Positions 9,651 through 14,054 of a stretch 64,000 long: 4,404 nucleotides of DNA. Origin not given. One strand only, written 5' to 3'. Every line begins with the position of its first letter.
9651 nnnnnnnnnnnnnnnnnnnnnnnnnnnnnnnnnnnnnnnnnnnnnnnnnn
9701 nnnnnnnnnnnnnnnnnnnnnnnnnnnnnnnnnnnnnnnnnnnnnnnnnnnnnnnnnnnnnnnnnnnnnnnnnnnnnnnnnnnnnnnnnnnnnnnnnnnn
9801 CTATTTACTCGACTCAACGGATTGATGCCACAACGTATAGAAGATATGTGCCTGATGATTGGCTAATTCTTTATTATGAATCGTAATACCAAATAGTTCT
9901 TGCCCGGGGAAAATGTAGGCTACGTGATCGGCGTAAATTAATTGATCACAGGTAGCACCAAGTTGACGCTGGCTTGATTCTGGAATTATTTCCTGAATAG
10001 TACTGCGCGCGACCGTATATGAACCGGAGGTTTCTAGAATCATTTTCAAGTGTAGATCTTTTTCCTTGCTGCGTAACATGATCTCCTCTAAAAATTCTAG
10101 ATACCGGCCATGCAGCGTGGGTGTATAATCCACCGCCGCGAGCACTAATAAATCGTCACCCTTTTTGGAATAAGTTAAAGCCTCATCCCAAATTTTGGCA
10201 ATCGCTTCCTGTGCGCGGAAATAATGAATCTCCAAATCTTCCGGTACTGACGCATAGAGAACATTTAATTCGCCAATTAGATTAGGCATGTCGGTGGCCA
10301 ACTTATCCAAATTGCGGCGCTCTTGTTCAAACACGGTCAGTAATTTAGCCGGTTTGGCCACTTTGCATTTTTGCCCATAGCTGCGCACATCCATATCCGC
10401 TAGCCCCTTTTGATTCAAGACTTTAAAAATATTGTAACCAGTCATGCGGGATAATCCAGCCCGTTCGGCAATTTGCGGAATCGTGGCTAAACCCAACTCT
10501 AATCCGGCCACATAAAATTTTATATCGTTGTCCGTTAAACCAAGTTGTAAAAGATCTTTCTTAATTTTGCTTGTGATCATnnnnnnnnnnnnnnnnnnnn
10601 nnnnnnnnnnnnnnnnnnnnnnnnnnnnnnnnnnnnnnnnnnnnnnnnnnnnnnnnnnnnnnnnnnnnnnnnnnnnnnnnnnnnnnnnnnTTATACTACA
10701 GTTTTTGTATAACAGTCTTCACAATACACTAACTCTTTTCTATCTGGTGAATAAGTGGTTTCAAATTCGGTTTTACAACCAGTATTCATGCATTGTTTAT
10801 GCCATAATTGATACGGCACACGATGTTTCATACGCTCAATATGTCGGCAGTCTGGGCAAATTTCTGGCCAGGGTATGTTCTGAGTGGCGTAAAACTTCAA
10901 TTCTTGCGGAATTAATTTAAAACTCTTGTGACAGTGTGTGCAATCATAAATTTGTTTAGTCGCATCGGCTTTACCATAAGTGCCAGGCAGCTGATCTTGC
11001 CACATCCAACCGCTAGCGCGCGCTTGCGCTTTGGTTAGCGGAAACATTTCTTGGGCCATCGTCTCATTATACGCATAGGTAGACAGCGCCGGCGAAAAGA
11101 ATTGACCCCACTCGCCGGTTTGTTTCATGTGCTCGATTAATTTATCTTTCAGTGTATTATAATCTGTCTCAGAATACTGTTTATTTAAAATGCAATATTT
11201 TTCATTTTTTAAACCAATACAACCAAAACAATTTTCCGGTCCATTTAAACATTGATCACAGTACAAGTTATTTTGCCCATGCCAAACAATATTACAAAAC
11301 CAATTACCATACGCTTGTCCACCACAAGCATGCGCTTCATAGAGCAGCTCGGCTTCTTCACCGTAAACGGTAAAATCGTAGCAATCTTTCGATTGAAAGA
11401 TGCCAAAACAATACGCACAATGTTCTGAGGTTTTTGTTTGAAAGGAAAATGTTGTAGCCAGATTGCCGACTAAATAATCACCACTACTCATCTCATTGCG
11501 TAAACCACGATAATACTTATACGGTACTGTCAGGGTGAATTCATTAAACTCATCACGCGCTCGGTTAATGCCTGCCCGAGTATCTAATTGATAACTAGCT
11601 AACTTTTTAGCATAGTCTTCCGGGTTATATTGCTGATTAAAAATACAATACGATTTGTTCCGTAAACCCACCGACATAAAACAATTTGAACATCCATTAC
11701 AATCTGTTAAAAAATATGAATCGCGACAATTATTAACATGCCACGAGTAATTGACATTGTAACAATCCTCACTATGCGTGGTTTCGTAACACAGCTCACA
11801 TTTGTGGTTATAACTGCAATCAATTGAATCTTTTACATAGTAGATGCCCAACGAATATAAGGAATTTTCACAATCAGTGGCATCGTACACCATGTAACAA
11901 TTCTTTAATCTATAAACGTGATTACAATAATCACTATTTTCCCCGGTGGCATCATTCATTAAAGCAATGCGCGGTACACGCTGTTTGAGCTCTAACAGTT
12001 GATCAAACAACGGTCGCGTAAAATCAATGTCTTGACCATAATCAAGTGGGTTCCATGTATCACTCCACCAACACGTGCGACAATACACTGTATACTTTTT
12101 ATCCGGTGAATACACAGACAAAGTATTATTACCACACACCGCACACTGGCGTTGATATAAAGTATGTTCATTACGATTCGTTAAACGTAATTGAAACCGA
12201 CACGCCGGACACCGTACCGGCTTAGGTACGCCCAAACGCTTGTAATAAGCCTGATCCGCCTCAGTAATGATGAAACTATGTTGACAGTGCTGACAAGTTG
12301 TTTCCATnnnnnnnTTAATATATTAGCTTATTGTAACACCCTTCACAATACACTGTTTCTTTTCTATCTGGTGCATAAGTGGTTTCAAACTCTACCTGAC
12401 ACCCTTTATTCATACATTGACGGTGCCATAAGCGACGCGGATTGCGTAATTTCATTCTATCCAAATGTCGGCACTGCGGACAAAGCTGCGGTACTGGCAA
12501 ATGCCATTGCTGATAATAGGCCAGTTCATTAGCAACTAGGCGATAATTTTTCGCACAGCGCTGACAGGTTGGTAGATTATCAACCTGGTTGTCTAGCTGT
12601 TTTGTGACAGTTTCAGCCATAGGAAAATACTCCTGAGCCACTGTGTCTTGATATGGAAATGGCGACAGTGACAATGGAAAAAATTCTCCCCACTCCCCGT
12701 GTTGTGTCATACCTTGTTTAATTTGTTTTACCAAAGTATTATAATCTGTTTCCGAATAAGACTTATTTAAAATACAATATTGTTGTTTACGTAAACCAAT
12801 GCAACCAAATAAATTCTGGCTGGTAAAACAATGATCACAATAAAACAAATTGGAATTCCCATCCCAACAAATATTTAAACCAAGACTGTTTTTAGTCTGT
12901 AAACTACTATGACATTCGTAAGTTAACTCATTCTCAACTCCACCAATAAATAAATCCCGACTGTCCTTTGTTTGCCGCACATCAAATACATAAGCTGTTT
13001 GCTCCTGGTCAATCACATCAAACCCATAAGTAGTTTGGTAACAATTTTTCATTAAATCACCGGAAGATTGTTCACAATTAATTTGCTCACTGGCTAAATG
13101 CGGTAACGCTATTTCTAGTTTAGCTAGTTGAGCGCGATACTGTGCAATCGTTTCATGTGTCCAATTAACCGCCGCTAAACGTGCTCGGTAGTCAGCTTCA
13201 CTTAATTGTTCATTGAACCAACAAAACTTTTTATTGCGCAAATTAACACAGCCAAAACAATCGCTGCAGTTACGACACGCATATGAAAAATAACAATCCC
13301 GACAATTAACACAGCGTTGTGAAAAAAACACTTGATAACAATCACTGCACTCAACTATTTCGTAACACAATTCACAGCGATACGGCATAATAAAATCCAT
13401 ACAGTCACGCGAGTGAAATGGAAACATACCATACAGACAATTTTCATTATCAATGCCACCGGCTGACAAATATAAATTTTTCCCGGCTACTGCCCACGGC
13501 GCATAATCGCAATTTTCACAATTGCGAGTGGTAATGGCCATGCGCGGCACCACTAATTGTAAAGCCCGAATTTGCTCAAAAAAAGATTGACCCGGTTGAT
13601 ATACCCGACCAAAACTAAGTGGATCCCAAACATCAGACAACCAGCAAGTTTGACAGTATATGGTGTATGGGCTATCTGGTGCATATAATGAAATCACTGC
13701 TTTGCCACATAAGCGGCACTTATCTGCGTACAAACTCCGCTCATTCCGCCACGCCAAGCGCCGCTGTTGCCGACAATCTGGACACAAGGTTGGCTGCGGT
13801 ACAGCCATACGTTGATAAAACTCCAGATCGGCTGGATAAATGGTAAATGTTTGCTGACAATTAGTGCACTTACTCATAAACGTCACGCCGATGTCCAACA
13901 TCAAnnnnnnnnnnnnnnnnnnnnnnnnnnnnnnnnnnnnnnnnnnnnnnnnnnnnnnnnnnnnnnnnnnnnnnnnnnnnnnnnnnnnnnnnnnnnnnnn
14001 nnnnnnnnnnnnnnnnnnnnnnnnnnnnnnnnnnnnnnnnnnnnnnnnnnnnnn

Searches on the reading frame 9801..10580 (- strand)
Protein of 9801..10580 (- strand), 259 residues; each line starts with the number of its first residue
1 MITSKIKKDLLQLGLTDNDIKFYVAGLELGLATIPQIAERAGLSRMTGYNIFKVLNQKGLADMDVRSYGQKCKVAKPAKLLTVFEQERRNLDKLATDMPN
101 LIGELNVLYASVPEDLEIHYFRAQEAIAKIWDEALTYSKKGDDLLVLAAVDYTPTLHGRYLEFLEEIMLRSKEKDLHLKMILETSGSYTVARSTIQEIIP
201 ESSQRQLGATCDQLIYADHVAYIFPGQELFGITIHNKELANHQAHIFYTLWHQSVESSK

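Call 5: search_protein_families(library=pfam, proteins=[window:9801-10580:-], max_evalue=0.1)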
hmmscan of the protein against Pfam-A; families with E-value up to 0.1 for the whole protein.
window:9801-10580:- (259 aa): 3 families
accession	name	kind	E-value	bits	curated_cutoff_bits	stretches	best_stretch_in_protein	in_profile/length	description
PF01978.25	TrmB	-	5.7e-08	32.9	25.6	1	12-63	3-54/68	Sugar-specific transcriptional regulator TrmB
PF13384.12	HTH_23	-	0.02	15.2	24.6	1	32-62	18-48/50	Homeodomain-like domain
PF03246.18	Pneumo_ncap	-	0.052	12.8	24.4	1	174-227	9-64/395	Pneumovirus nucleocapsid protein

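Call 6: search_protein_families(library=ncbifam, proteins=[window:9801-10580:-], max_evalue=0.1)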
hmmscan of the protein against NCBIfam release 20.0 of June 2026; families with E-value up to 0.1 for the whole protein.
window:9801-10580:- (259 aa): 4 families
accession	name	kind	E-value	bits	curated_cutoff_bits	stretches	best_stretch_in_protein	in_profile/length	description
NF047390.1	TransRegTrmBL1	equivalog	0.00054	19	650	1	1-112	1-105/341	HTH-type sugar sensing transcriptional regulator TrmBL1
NF008886.0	PRK11920.1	equivalog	0.0024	17.6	193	1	22-86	15-78/153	iron-responsive transcriptional regulator RirA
NF047392.1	TransRegTrmBHalo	equivalog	0.0081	15.2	500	1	12-166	15-153/349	HTH-type sugar sensing transcriptional regulator TrmB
NF033545.0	transpos_IS630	equivalog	0.033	13.6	100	1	33-80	14-56/299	IS630 family transposase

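Call 66: search_protein_families(library=padloc, proteins=[window:9801-10580:-], max_evalue=0.01)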
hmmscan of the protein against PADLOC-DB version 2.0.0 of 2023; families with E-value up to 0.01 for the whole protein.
window:9801-10580:- (259 aa): 0 families

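Call 67: search_protein_families(library=phrogs, proteins=[window:9801-10580:-], max_evalue=0.01)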
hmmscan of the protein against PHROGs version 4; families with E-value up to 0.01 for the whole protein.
window:9801-10580:- (259 aa): 0 families

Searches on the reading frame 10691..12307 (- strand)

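Call 5: search_protein_families(library=pfam, proteins=[window:10691-12307:-], max_evalue=0.1)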
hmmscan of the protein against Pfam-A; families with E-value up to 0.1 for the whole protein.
window:10691-12307:- (538 aa): 2 families
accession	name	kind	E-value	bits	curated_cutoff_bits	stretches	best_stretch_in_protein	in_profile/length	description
PF13451.12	zf_Tbcl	-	3.3e-08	33.8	24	2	2-37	4-40/48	Probable treble clef domain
PF23477.1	zf_Tbcl_2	-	9.8e-05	22.4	27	2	50-80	3-33/37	Probable treble clef zinc finger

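Call 6: search_protein_families(library=ncbifam, proteins=[window:10691-12307:-], max_evalue=0.1)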
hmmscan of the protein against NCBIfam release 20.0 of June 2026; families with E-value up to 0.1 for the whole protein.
window:10691-12307:- (538 aa): 4 families
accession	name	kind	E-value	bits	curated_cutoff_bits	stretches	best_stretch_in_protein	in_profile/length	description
TIGR04272.1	cxxc_cxxc_Mbark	domain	0.00059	19.5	36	1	50-80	3-33/37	CxxC-x17-CxxC domain-containing protein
TIGR02098.1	MJ0042_CXXC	domain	0.0061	16.2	20.9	1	1-36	1-31/38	MJ0042-type zinc finger domain-containing protein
NF011482.0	PRK14892.1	equivalog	0.027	14.4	109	1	54-106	23-75/101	putative transcription elongation factor Elf1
NF050000.1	IS1_IS1595_Zn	domain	0.06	13.9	28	1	444-464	12-32/34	IS1/IS1595 family N-terminal zinc-binding domain-containing protein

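Call 66: search_protein_families(library=padloc, proteins=[window:10691-12307:-], max_evalue=0.01)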
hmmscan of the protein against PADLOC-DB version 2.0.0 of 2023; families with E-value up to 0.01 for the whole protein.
window:10691-12307:- (538 aa): 0 families

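Call 67: search_protein_families(library=phrogs, proteins=[window:10691-12307:-], max_evalue=0.01)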
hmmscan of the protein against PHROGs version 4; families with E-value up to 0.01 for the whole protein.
window:10691-12307:- (538 aa): 1 family
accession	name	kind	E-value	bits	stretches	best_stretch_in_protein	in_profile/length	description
phrog_6422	-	moron, auxiliary metabolic gene and host takeover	0.0071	17.7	1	2-61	7-61/120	Lar-like restriction alleviation protein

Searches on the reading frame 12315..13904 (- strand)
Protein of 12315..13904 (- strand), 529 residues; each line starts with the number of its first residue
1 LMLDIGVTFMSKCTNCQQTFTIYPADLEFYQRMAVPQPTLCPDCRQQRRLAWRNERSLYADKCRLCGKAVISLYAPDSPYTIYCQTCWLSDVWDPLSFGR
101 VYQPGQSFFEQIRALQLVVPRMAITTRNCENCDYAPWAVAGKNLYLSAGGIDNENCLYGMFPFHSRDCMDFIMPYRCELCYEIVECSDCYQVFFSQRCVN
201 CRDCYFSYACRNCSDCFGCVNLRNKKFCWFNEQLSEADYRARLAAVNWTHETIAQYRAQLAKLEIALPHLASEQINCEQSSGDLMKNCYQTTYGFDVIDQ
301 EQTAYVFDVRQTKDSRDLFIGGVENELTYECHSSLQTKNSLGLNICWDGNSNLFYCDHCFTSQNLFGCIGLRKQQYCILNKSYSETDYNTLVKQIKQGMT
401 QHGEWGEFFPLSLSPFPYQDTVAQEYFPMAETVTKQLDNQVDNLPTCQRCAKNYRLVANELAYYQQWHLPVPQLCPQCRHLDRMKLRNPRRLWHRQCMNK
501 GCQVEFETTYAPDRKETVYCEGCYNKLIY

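Call 5: search_protein_families(library=pfam, proteins=[window:12315-13904:-], max_evalue=0.1)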
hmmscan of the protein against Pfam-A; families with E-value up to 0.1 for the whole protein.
window:12315-13904:- (529 aa): 1 family
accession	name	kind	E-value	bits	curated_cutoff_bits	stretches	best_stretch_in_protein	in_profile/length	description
PF13451.12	zf_Tbcl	-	2.9e-06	27.5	24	1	12-49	6-44/48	Probable treble clef domain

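Call 6: search_protein_families(library=ncbifam, proteins=[window:12315-13904:-], max_evalue=0.1)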
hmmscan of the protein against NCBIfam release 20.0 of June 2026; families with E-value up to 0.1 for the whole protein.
window:12315-13904:- (529 aa): 0 families

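Call 32: find_homologous_proteins(query=window:12315-13877:-, max_evalue=1e-120)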
Query window:12315-13877:- (520 aa): 99 proteins with E <= 1e-120 among 8000 candidates.
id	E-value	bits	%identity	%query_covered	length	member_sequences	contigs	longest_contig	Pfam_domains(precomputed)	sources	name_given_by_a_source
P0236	0.0e+0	1258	100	100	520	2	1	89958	PF13451.13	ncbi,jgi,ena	ncbi:MAG: hypothetical protein WCV88_03055 [Patescibacteria group bacterium]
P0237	7.5e-250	848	67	99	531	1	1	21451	PF13451.13,PF23477.2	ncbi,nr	ncbi:MAG: zinc-ribbon domain containing protein [Candidatus Kerfeldbacteria bacterium]|nr:zinc-ribbo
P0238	1.4e-244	831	67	99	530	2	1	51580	-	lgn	-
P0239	4.5e-241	819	66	99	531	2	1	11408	PF13451.13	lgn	-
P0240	7.3e-238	809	64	99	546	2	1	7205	-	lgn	-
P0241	8.2e-227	772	61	100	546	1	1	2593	PF13451.13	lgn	-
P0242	5.7e-172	591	49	98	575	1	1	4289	-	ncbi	-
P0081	1.4e-139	484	45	100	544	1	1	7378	-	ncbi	-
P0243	4.2e-138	479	41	100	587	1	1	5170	-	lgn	-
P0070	1.4e-136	474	44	99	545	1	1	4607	PF13451.13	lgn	-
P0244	5.9e-136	472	42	100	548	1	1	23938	-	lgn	-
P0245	1.1e-134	468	42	100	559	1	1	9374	PF13451.13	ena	-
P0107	2.1e-134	467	43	100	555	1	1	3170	-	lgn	-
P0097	7.4e-134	465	43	100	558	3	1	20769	-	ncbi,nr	ncbi:MAG TPA: hypothetical protein DEG44_05665 [Candidatus Kerfeldbacteria bacterium]|nr:hypothetica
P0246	4.5e-132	460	42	100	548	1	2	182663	-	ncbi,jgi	ncbi:MAG: hypothetical protein WCT37_00525 [Patescibacteria group bacterium]|jgi:hypothetical protei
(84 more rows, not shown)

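Call 34: find_encoding_contigs(protein=P0238, flank=10000, max_places=2)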
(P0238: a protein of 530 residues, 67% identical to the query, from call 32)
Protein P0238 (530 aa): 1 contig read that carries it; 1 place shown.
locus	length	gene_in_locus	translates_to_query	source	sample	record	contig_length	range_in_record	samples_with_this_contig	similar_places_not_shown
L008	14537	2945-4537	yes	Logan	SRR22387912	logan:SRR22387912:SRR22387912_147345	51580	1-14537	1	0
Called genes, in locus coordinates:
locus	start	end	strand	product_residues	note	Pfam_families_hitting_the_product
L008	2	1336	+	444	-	?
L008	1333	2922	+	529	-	PF13451:zf_Tbcl (faint)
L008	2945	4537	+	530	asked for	-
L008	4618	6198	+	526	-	-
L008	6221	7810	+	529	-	PF13451:zf_Tbcl (weak)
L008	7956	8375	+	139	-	PF04480:DUF559, PF18741:MTES_1575 (weak)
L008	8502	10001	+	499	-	-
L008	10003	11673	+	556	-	PF13451:zf_Tbcl (weak)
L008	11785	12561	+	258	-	PF01978:TrmB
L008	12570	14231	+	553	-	-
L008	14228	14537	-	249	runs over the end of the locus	PF01209:Ubie_methyltran (weak), PF13489:Methyltransf_23, PF13847:Methyltransf_31, PF08241:Methyltransf_11, PF08242:Methyltransf_12, PF13649:Methyltransf_25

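Call 35: find_encoding_contigs(protein=P0237, flank=10000, max_places=2)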
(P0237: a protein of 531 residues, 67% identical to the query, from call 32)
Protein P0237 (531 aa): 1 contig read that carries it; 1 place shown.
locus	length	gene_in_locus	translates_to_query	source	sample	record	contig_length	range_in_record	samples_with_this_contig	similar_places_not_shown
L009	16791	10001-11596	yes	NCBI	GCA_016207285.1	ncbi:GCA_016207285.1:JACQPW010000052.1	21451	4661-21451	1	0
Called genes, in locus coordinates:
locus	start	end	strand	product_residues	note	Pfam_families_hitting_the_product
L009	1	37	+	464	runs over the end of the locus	PF01839:FG-GAP (faint), PF13517:FG-GAP_3, PF03734:YkuD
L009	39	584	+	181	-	-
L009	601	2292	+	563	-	PF21760:SecD_1st, PF13145:Rotamase_2, PF00639:Rotamase, PF13616:Rotamase_3, PF22599:SecDF_P1_head, PF02355:SecD_SecF_C, PF03176:MMPL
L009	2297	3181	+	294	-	PF07549:Sec_GG, PF02355:SecD_SecF_C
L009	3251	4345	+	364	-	PF04545:Sigma70_r4, PF05066:HARE-HTH (faint)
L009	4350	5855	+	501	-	PF26449:DUF8128 (faint)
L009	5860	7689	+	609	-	PF10412:TrwB_AAD_bind, PF01935:DUF87 (weak), PF12696:TraG-D_C (faint)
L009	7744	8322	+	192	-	-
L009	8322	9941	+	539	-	PF13451:zf_Tbcl (faint)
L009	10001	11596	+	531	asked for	PF13451:zf_Tbcl, PF23477:zf_Tbcl_2 (faint)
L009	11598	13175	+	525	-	-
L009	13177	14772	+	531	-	PF13451:zf_Tbcl (faint)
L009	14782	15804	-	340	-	PF00291:PALP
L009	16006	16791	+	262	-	?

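Call 66: search_protein_families(library=padloc, proteins=[window:12315-13877:-], max_evalue=0.01)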
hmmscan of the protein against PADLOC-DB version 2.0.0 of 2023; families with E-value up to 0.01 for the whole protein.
window:12315-13877:- (520 aa): 0 families

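Call 67: search_protein_families(library=phrogs, proteins=[window:12315-13877:-], max_evalue=0.01)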
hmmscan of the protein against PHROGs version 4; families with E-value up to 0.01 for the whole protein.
window:12315-13877:- (520 aa): 0 families
